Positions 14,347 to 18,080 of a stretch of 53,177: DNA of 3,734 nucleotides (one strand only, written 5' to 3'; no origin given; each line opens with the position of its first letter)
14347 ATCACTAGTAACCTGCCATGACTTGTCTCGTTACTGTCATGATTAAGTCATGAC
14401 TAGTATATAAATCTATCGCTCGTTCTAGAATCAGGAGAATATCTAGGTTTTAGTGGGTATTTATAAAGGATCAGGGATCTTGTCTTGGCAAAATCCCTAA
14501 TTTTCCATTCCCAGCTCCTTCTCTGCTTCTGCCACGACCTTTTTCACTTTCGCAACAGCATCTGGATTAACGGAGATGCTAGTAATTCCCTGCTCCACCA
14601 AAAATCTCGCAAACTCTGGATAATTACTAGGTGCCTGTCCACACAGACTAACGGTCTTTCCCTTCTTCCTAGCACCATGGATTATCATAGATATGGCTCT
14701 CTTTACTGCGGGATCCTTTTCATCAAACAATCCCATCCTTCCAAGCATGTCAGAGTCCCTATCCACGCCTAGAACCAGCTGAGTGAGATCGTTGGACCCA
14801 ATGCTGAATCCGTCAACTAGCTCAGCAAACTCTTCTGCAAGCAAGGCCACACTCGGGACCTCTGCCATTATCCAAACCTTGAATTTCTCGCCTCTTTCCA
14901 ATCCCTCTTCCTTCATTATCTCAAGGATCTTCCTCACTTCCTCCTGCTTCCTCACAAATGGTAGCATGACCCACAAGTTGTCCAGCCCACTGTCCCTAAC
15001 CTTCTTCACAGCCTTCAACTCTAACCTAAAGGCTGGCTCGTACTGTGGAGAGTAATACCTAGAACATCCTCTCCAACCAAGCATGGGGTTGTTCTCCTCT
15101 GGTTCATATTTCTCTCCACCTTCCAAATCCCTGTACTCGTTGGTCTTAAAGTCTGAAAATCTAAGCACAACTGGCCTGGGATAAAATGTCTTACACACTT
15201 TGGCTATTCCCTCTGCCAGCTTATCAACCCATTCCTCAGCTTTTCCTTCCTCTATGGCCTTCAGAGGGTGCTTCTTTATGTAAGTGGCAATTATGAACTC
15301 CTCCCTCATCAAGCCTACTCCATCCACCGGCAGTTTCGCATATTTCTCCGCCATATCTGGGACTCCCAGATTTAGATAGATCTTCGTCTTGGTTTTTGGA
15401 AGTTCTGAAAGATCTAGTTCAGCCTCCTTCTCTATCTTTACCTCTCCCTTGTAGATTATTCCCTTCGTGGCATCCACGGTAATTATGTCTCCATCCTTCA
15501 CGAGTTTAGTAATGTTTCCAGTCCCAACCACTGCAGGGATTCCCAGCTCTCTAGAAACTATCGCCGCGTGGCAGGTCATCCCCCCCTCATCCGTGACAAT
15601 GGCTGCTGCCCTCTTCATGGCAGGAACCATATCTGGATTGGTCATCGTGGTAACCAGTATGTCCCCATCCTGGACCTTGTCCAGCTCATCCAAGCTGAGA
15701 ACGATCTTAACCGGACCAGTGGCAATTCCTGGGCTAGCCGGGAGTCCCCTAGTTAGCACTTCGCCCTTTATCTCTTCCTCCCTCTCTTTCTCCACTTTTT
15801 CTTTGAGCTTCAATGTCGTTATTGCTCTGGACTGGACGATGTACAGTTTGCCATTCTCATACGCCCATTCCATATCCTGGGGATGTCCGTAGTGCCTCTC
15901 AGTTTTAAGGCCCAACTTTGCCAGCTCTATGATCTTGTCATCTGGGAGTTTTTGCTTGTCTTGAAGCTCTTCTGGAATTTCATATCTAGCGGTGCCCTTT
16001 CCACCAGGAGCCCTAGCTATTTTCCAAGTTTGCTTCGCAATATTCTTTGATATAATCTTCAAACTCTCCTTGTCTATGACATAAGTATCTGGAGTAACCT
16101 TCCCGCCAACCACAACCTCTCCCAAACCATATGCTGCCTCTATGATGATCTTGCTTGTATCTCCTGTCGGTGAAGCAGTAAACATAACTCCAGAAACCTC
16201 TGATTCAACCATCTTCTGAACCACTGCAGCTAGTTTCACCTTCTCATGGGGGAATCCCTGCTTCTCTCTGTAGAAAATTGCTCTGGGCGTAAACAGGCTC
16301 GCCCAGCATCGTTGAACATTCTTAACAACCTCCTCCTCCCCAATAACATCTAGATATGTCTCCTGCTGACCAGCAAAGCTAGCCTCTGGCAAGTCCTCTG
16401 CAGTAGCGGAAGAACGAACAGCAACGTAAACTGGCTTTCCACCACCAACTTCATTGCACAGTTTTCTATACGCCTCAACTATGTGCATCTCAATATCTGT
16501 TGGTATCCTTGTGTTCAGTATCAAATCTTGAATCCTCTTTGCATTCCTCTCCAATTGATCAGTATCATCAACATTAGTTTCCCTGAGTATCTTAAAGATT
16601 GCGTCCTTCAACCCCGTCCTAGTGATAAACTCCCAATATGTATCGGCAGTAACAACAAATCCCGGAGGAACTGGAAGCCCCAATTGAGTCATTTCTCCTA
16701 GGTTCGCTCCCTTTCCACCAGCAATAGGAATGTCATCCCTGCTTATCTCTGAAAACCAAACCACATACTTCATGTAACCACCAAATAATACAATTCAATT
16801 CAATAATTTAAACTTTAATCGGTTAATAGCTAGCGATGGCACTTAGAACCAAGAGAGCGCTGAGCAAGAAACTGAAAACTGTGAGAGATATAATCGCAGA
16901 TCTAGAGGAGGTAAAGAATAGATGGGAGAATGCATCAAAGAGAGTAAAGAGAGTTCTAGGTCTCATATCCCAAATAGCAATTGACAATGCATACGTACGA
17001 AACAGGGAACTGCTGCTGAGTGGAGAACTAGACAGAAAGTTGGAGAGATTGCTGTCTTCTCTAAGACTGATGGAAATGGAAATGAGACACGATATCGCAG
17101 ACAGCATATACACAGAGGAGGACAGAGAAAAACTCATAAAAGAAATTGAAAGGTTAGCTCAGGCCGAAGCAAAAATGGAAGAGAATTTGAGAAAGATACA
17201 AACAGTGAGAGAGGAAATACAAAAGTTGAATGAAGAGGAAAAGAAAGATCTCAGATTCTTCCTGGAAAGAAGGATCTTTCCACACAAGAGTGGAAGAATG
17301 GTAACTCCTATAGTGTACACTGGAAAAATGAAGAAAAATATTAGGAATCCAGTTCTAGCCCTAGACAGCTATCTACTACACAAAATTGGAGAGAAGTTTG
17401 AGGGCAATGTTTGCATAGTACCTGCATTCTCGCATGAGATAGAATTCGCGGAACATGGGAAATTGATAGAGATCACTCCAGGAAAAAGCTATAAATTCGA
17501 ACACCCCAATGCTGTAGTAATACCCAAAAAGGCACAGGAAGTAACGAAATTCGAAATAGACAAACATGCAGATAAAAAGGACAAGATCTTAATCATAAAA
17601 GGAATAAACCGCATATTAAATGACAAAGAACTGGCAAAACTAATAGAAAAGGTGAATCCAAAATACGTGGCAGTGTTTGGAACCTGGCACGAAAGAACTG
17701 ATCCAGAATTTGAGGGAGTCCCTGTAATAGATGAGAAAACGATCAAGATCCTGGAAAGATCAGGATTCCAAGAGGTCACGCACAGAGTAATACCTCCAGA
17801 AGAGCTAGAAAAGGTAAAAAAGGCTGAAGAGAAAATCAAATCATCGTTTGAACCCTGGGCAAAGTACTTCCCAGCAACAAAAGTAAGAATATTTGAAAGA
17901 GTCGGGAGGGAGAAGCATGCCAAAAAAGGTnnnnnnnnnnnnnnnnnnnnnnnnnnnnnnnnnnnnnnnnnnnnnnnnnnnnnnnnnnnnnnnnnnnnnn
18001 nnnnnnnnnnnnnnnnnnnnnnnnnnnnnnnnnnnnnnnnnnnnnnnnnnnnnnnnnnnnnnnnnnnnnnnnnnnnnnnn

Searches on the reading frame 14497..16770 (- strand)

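Call 63: search_protein_families(library=pfam, proteins=[window:14497-16770:-], max_evalue=0.001)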
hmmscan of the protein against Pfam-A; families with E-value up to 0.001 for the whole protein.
window:14497-16770:- (757 aa): 3 families
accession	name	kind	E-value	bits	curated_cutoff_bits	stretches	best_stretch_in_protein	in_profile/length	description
PF01326.24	PPDK_N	-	3.4e-119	398.4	27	1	15-332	2-324/328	Pyruvate phosphate dikinase, AMP/ATP-binding domain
PF02896.24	PEP-utilizers_C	-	7.8e-78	262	22.8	1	454-750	12-292/293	PEP-utilising enzyme, PEP-binding domain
PF00391.29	PEP-utilizers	-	1.2e-29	102.2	23.1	1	367-437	2-72/72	PEP-utilising enzyme, mobile domain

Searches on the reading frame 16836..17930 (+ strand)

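Call 63: search_protein_families(library=pfam, proteins=[window:16836-17930:+], max_evalue=0.001)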
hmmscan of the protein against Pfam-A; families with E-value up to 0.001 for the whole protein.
window:16836-17930:+ (365 aa): 0 families

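Call 69: search_protein_families(library=pfam, proteins=[window:16836-17930:+], max_evalue=0.01)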
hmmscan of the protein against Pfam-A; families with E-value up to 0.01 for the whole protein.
window:16836-17930:+ (365 aa): 2 families
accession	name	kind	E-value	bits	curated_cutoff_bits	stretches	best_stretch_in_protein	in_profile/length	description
PF15237.11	PTRF_SDPR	-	0.0023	18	30.5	1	311-353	204-246/250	PTRF/SDPR family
PF22298.2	Tsr1_G-like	-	0.0059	16.9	27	0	298-354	89-145/161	Tsr1, G-like domain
